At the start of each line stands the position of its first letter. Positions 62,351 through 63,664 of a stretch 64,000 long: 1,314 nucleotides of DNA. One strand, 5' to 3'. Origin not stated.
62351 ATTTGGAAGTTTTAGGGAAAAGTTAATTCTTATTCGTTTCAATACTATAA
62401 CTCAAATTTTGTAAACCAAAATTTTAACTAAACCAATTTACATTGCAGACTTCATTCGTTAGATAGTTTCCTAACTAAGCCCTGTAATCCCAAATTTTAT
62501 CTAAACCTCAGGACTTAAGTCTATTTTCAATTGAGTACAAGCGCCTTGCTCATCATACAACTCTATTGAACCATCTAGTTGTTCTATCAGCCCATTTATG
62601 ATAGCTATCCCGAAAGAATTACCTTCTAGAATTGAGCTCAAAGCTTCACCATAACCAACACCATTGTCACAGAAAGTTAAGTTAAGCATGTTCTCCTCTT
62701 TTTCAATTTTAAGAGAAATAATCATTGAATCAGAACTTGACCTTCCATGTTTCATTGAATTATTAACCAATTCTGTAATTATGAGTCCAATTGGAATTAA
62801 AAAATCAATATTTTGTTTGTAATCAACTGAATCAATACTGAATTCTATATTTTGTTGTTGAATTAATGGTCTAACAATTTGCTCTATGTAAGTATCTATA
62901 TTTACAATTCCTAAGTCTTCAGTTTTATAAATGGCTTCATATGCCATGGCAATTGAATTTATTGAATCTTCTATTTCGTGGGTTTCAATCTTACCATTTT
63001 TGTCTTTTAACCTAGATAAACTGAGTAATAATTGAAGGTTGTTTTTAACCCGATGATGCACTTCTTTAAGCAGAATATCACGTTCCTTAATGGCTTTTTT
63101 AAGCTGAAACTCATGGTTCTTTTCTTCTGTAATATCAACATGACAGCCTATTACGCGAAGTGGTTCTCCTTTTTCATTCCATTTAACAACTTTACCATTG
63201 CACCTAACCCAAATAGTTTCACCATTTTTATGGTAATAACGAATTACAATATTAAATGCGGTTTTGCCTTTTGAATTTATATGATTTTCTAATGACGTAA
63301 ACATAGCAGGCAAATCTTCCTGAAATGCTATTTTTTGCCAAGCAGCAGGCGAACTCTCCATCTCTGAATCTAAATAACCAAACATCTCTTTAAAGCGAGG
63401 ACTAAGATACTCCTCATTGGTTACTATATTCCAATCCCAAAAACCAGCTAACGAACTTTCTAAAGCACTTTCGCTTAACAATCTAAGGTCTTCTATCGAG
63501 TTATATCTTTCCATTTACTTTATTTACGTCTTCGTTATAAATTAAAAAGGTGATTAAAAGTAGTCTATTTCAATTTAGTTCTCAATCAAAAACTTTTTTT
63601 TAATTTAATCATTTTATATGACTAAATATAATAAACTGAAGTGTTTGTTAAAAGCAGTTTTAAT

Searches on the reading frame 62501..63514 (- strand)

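Call 11: search_protein_families(library=pfam, proteins=[window:62501-63514:-], max_evalue=0.001)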
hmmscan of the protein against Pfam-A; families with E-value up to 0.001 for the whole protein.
window:62501-63514:- (337 aa): 5 families
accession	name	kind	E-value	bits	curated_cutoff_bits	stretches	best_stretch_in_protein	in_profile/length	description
PF08447.18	PAS_3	-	7.1e-20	71.5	25.6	1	36-124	3-88/89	PAS fold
PF07568.18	HisKA_2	-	1.5e-14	54.3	22.3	1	151-219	1-74/76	Histidine kinase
PF13426.13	PAS_9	-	1.9e-09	38.1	27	1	36-130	15-103/103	PAS domain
PF02518.31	HATPase_c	-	3.3e-08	34.4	26.4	1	242-333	6-109/111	Histidine kinase-, DNA gyrase B-, and HSP90-like ATPase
PF13581.12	HATPase_c_2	-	0.0001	22.8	27.4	1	242-329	32-125/127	Histidine kinase-like ATPase domain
